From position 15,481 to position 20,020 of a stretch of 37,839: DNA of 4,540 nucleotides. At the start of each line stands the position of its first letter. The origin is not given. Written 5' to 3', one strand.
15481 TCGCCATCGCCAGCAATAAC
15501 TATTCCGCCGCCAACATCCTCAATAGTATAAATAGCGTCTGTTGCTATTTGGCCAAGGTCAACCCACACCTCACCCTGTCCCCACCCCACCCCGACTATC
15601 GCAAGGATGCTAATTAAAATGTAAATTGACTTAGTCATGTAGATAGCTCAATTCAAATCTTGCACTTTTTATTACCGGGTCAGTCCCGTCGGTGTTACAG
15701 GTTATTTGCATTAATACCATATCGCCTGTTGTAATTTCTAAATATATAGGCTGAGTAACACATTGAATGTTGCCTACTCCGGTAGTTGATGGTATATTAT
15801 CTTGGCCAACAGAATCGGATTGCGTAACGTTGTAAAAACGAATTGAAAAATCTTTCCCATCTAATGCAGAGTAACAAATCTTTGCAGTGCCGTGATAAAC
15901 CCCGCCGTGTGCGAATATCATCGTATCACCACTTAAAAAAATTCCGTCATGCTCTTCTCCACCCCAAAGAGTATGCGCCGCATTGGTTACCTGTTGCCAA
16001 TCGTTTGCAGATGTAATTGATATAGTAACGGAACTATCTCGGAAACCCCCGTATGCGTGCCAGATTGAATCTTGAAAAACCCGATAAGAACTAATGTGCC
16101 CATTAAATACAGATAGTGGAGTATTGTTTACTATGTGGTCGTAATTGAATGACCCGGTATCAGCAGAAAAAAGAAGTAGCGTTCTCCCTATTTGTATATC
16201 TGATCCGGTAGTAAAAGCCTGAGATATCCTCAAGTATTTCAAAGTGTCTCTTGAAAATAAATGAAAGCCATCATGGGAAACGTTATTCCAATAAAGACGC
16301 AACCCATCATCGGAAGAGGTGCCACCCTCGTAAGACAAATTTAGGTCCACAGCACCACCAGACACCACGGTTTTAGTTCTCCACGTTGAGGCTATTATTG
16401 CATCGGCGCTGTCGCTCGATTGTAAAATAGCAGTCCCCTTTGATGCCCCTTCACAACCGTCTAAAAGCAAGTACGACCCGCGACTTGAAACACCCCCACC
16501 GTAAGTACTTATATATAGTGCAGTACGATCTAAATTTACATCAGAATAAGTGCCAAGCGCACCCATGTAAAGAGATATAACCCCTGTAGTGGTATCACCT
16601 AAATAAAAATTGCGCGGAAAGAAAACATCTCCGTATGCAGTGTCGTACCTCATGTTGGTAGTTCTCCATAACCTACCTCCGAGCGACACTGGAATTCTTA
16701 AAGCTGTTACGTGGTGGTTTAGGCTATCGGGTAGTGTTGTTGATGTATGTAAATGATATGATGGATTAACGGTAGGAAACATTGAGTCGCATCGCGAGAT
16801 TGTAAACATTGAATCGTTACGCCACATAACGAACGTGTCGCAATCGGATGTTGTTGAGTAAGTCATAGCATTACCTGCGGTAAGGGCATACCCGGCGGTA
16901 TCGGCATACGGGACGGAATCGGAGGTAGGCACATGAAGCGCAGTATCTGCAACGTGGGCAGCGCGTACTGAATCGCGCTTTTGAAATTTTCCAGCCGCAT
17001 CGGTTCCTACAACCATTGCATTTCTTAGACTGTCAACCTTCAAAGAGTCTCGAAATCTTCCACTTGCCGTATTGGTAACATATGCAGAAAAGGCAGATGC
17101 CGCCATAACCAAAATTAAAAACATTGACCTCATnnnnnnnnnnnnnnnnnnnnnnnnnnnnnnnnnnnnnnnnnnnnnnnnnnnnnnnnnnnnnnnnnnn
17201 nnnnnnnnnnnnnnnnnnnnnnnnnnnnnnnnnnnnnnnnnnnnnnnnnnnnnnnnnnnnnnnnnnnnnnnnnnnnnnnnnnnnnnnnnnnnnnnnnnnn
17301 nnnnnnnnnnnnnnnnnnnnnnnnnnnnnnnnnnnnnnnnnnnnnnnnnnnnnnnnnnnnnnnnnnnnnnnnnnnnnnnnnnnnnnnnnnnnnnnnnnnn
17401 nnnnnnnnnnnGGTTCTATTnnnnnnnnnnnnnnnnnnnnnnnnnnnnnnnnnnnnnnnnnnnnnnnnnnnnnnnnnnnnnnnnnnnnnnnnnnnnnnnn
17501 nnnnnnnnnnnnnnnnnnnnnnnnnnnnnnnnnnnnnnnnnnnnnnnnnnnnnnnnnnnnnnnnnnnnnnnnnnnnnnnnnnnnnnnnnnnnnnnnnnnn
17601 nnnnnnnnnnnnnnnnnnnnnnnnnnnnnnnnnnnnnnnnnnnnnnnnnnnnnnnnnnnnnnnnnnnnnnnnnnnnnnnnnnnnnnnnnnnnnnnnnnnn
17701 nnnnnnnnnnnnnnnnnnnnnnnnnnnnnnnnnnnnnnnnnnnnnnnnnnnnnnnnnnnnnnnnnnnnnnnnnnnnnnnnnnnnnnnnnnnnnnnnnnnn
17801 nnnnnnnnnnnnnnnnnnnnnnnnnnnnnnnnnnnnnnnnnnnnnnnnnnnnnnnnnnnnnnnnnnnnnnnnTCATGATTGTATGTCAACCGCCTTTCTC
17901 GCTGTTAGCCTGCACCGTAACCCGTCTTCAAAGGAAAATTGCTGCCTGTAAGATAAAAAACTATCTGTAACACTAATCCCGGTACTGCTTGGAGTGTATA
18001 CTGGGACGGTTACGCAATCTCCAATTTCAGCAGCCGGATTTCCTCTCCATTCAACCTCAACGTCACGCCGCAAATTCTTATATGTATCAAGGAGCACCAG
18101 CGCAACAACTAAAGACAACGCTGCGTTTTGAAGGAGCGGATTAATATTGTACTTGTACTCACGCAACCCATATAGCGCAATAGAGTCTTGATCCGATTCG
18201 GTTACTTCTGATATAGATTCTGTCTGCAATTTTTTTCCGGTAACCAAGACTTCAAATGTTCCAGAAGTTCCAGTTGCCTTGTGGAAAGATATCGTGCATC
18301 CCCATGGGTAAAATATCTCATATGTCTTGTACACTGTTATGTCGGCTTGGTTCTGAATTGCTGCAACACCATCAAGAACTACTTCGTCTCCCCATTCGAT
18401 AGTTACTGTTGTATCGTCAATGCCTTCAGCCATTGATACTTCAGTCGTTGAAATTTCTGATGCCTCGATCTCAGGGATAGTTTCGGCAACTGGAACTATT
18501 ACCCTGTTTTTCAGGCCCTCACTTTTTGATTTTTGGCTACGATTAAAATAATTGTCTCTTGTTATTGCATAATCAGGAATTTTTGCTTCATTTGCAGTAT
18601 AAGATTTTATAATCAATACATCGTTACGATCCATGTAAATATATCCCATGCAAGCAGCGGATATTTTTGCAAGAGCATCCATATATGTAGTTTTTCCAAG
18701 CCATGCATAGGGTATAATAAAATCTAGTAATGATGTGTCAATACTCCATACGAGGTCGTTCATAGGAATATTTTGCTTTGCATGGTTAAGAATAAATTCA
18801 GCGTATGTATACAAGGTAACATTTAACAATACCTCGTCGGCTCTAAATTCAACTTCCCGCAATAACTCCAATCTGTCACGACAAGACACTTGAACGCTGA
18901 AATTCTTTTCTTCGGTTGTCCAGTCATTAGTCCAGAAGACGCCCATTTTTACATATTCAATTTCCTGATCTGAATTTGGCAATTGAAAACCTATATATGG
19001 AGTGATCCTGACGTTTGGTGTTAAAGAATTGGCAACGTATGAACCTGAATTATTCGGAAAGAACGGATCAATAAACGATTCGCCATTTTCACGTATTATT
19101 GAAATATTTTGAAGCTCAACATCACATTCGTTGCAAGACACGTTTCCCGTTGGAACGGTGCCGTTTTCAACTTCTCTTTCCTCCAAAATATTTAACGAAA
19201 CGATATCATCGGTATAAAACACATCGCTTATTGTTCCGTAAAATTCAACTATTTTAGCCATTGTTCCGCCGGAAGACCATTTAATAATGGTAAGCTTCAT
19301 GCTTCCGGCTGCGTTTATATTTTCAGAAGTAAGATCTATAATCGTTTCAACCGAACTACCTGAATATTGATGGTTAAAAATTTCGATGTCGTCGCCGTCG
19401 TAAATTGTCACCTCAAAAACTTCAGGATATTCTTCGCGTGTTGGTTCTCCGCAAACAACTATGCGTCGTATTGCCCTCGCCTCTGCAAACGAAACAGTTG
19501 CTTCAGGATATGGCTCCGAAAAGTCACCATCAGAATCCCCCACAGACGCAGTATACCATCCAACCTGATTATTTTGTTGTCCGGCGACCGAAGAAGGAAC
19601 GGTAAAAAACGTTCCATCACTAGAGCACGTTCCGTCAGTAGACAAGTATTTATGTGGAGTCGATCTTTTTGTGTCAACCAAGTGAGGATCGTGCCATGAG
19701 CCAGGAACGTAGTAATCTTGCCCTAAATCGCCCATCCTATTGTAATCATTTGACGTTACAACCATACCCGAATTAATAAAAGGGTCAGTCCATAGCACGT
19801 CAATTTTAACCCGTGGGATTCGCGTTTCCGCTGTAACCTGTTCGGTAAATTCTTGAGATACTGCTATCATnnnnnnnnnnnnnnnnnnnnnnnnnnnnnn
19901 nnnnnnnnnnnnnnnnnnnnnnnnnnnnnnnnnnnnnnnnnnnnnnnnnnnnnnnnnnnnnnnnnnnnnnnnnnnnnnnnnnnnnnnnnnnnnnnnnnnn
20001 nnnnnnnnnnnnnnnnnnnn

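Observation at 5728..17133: Six ORFs with Sec-type signal peptides embedded in, and translationally coupled to, the tail-fibre and lysis arm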

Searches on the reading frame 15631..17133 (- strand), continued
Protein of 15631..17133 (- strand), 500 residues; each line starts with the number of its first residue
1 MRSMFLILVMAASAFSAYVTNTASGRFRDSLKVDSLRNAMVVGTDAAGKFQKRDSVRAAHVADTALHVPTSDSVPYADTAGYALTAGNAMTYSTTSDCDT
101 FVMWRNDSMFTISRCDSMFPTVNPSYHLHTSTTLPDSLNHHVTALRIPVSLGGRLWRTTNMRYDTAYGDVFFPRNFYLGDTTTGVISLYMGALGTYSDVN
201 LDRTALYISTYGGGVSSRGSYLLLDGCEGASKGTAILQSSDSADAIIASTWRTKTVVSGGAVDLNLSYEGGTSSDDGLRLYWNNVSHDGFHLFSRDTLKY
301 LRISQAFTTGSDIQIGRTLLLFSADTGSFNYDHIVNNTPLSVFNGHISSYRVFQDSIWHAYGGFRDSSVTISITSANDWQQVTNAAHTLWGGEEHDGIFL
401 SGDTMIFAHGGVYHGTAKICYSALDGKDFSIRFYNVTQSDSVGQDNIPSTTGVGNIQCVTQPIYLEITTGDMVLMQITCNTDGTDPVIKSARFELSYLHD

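Call 79: find_encoding_contigs(protein=P0086, flank=10000, max_places=1)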
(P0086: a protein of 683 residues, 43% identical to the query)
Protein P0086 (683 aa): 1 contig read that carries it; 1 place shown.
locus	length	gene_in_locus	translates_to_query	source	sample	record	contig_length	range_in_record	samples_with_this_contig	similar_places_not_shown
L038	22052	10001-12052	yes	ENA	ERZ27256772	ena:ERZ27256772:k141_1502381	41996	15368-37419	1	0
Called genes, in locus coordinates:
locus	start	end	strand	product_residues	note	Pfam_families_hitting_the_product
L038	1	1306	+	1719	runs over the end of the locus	-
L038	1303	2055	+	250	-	-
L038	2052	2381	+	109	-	-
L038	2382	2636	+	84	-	-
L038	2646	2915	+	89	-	-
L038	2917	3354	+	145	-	PF18932:DUF5681 (weak)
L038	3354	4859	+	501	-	-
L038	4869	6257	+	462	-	-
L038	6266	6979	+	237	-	-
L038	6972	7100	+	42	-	-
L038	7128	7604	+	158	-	-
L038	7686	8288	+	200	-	-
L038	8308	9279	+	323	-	PF20911:GP7 (weak)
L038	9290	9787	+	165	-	-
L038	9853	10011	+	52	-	-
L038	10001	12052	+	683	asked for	-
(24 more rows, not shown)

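Call 80: find_encoding_contigs(protein=P0110, flank=10000, max_places=1)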
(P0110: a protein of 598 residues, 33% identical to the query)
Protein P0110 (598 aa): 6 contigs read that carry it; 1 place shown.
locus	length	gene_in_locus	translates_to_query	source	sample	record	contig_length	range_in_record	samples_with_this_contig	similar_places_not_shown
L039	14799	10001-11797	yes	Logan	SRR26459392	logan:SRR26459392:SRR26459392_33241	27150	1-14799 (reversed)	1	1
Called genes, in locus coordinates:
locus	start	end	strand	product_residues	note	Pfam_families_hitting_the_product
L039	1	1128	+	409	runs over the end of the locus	PF00574:CLP_protease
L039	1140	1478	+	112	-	-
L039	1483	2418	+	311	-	-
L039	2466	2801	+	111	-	-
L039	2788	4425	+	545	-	PF10758:DUF2586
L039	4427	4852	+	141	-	-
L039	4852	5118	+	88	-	-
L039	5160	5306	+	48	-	-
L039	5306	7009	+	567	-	PF20155:TMP_3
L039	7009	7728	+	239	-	PF19512:DUF6046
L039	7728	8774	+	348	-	-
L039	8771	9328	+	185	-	-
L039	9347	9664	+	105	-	-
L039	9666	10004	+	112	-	-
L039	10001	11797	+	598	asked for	-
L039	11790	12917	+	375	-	-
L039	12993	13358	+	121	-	-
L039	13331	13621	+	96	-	-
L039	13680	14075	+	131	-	PF01510:Amidase_2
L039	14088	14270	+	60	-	-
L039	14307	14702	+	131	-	-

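Call 86: search_protein_families(library=pfam, proteins=[L034:14444-14899:+, L034:13207-14016:+, L032:12760-13569:+, L008:12651-13382:+, L032:15508-16860:+, L034:15498-17138:+, L034:17135-18517:+, L008:14038-15549:+], max_evalue=0.05)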
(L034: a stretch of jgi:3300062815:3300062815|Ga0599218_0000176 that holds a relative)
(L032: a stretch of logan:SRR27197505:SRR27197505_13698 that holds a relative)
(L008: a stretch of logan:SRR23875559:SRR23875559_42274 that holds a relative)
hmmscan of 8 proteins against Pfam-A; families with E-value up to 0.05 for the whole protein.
L034:14444-14899:+ (151 aa): 0 families

L034:13207-14016:+ (269 aa): 1 family
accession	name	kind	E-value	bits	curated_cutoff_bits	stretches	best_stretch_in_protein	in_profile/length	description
PF01764.32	Lipase_3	-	0.00041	20.7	22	1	84-197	10-132/140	Lipase (class 3)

L032:12760-13569:+ (269 aa): 0 families

L008:12651-13382:+ (243 aa): 0 families

L032:15508-16860:+ (450 aa): 0 families

L034:15498-17138:+ (546 aa): 1 family
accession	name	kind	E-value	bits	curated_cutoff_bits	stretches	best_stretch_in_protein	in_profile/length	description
PF13229.12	Beta_helix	-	7.7e-11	42.3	25.9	1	154-290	32-149/158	Right handed beta helix region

L034:17135-18517:+ (461 aa): 1 family
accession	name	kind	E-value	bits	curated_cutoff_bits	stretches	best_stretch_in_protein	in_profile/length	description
PF01833.30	TIG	-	1.8e-05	25.1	20.9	1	310-375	1-69/84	IPT/TIG domain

L008:14038-15549:+ (503 aa): 0 families

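Call 97: find_encoding_contigs(protein=P0074, flank=10000, max_places=1)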
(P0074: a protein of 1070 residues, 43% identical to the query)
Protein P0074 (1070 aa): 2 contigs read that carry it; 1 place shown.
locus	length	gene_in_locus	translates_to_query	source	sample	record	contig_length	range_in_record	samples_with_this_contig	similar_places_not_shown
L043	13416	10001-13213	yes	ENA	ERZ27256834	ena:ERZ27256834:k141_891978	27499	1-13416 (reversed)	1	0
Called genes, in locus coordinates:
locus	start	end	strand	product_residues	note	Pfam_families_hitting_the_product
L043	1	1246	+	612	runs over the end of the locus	PF03141:Methyltransf_29 (weak), PF01209:Ubie_methyltran, PF07021:MetW, PF13489:Methyltransf_23, PF08241:Methyltransf_11, PF08242:Methyltransf_12, PF13649:Methyltransf_25, PF13847:Methyltransf_31, +1 more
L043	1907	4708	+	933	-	-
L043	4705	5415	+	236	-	-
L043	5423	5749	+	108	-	-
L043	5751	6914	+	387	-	-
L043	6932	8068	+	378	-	-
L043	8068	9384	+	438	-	-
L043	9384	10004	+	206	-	-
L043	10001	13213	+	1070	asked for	PF01522:Polysacc_deac_1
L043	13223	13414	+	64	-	?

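Call 98: find_encoding_contigs(protein=P0115, flank=10000, max_places=1)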
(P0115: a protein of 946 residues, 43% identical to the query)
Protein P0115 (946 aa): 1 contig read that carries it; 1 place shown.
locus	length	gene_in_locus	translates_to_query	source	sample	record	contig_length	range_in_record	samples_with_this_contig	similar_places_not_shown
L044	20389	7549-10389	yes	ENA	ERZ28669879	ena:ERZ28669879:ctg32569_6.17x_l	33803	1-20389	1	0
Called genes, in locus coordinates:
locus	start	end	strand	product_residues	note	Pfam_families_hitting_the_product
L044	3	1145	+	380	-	?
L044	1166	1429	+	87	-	-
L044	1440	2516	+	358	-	-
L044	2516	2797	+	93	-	-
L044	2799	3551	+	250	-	-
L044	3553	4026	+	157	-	-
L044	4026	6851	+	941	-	-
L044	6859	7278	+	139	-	-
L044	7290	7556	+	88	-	-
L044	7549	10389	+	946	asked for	-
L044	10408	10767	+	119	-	-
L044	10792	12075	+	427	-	-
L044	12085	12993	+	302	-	-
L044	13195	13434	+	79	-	-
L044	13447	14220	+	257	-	PF13482:RNase_H_2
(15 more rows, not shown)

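Call 116: search_protein_families(library=ncbifam, proteins=[window:15631-17133:-], max_evalue=0.05)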
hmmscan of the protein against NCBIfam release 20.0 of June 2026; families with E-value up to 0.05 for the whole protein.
window:15631-17133:- (500 aa): 0 families

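Call 118: list_cluster_members(proteins=[P0020, P0025, P0043, P0079, P0088, P0105, P0122, P0135, P0149, P0083])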
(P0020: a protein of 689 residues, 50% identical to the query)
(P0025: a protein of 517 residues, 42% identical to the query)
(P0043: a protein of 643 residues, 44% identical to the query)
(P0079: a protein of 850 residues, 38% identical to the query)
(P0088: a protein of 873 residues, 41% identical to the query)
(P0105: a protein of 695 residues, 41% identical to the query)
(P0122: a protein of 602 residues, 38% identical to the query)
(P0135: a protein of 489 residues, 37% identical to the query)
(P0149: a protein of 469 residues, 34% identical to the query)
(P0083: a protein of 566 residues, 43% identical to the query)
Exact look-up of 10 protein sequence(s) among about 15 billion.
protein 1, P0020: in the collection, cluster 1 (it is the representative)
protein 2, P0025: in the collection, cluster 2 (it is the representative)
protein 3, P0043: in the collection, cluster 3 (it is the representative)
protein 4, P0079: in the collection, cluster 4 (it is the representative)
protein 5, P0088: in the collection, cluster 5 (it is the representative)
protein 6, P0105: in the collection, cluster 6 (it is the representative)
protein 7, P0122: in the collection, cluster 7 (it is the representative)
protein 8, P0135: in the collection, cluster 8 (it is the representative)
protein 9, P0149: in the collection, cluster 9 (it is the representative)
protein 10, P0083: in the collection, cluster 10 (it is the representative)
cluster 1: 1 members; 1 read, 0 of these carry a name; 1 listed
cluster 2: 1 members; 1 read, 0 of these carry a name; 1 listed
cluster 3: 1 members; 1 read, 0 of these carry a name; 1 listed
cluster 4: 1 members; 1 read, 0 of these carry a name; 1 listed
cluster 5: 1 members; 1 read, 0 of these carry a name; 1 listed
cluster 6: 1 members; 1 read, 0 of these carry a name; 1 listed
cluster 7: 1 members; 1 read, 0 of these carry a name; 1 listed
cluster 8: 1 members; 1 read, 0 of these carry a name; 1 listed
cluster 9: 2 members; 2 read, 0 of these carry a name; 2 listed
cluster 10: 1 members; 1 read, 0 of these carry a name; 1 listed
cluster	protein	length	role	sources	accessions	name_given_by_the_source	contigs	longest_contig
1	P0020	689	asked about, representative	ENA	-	-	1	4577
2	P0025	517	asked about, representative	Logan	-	-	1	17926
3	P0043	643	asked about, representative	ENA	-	-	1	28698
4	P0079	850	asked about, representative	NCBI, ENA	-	-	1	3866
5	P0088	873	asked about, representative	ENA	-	-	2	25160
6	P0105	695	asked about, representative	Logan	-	-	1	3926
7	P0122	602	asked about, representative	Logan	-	-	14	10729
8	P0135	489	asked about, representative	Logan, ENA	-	-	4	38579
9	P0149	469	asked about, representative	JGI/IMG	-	-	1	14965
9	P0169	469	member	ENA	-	-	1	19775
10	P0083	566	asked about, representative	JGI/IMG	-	-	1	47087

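Call 119: find_encoding_contigs(protein=P0083, flank=10000, max_places=1)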
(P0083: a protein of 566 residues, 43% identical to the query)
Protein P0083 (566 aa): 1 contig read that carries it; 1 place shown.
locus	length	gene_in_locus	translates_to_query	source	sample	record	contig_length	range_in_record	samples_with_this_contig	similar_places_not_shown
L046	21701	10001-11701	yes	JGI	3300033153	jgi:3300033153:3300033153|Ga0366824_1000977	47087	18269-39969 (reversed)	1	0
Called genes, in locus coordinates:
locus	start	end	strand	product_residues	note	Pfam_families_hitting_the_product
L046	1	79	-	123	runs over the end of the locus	-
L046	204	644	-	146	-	-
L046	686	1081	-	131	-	-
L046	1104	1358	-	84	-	-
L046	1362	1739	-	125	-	-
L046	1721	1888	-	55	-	-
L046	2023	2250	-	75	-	-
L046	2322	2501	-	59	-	-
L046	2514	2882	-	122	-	-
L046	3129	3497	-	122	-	-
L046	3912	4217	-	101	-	-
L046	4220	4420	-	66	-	-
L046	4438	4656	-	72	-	-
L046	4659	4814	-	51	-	-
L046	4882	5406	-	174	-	-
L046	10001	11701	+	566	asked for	-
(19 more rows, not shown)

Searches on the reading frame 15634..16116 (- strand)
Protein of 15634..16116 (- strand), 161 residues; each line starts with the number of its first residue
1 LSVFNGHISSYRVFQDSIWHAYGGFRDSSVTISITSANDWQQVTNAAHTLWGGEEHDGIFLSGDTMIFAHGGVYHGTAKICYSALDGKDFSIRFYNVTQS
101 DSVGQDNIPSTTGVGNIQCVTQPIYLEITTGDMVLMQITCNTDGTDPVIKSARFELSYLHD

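Call 81: search_dna_similar(query=window:15634-16116:-, collection=phages, mode=protein, max_rows=40, max_evalue=0.001)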
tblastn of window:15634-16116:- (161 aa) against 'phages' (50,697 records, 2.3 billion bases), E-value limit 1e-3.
No match.

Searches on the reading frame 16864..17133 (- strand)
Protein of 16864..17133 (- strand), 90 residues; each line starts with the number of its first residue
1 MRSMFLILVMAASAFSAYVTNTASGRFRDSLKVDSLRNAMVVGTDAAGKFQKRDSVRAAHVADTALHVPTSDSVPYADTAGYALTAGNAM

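Call 26: find_related_loci(query=A2, collection=genome_contigs, flank=10000)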
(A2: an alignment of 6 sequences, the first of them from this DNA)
Query A2 (90 aa) in genome_contigs; peptide patterns used: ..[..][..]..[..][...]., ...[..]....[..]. (x = any residue, [..] = any of these).
271 stretches matched a pattern, but none encodes a relative of the query by tblastn (E <= 1e-3).

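Call 96: find_related_loci(query=A2, collection=metagenome_contigs, flank=10000)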
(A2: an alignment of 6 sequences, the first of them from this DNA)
Query A2 (90 aa) in metagenome_contigs; peptide patterns used: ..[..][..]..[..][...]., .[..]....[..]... (x = any residue, [..] = any of these).
457 stretches matched a pattern; 3 encode a relative of the query (tblastn E <= 1e-3); 3 distinct loci.
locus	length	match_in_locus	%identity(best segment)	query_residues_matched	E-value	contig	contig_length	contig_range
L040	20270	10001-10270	100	1-90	8e-57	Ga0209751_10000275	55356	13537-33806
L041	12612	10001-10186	52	1-60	9e-16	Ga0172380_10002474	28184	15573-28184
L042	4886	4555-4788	45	1-80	9e-16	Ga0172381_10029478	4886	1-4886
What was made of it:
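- Tried and rejected: The metagenome scan added only two partial loci (call 96).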

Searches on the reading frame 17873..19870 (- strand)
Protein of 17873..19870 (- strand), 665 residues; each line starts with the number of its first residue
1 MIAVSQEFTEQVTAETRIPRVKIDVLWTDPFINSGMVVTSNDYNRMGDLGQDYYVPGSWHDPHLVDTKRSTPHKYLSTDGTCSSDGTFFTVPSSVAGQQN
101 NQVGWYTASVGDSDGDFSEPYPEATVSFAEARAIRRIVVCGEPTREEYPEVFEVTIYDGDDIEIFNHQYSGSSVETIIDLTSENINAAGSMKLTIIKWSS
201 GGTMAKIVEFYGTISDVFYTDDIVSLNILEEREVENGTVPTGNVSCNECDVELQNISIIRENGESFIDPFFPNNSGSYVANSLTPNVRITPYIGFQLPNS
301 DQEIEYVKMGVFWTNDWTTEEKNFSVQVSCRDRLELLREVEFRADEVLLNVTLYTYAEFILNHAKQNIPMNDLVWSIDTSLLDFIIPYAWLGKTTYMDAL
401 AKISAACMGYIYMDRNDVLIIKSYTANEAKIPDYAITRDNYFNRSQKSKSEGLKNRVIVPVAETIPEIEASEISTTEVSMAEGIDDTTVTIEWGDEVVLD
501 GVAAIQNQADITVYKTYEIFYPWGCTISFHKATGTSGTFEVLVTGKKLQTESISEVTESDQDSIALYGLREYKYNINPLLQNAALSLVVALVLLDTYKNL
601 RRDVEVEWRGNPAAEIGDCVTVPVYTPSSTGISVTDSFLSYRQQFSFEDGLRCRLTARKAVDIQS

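Call 4: search_protein_families(library=pfam, proteins=[window:17873-19870:-], max_evalue=0.01)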
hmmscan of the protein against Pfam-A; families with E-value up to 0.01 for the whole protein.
window:17873-19870:- (665 aa): 0 families

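Call 5: search_protein_families(library=phrogs, proteins=[window:17873-19870:-], max_evalue=0.01)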
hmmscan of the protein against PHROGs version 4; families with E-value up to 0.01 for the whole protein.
window:17873-19870:- (665 aa): 4 families
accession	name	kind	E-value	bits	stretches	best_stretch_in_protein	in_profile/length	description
phrog_13879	-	unknown function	3.5e-36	125.6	1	1-623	1-515/571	-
phrog_1887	-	tail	6.3e-09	36.3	1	288-462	369-541/670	tail protein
phrog_6616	-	tail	2.4e-07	30.1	1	292-624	91-314/991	tail protein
phrog_6079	-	tail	0.0048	16.5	1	372-422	400-452/605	tail protein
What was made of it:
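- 17130..19870 (-): Upstream tail-tip genes without signals: a 665-aa tail protein (phrog tail families), a 151-aa protein and a 93-aa protein. The 93-aa gene co-occurs with the SP1-type N-domain. PHROG tail hits (call 5).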

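Call 10: find_related_loci(query=window:17873-19870:-, collection=viral_contigs, flank=10000)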
Query window:17873-19870:- (665 aa) in viral_contigs; peptide patterns used: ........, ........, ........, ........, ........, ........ (x = any residue, [..] = any of these).
11 stretches matched a pattern; 4 encode a relative of the query (tblastn E <= 1e-3); 3 distinct loci.
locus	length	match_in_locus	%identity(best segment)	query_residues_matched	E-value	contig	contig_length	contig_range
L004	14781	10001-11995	100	1-665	0e+0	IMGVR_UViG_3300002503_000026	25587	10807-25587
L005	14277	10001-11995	86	1-665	0e+0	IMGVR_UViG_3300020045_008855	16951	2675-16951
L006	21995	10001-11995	100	1-665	0e+0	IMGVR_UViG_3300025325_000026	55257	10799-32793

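Call 52: find_related_loci(query=A3, collection=genome_contigs, flank=10000)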
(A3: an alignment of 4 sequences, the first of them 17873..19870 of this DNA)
Query A3 (665 aa) in genome_contigs; peptide patterns used: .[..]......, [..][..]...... (x = any residue, [..] = any of these).
13 stretches matched a pattern, but none encodes a relative of the query by tblastn (E <= 1e-3).
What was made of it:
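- On Bacteroidota general O-glycosylation substrates: The host is unidentified (calls 26, 52) and there are no glycoproteomic data.
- Two scans of 185,579 species genomes found no relative (calls 26, 52).
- Tried and rejected: Host identification: two genome_contigs scans (fibre N-domain and tail-protein alignments) found nothing (calls 26, 52).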
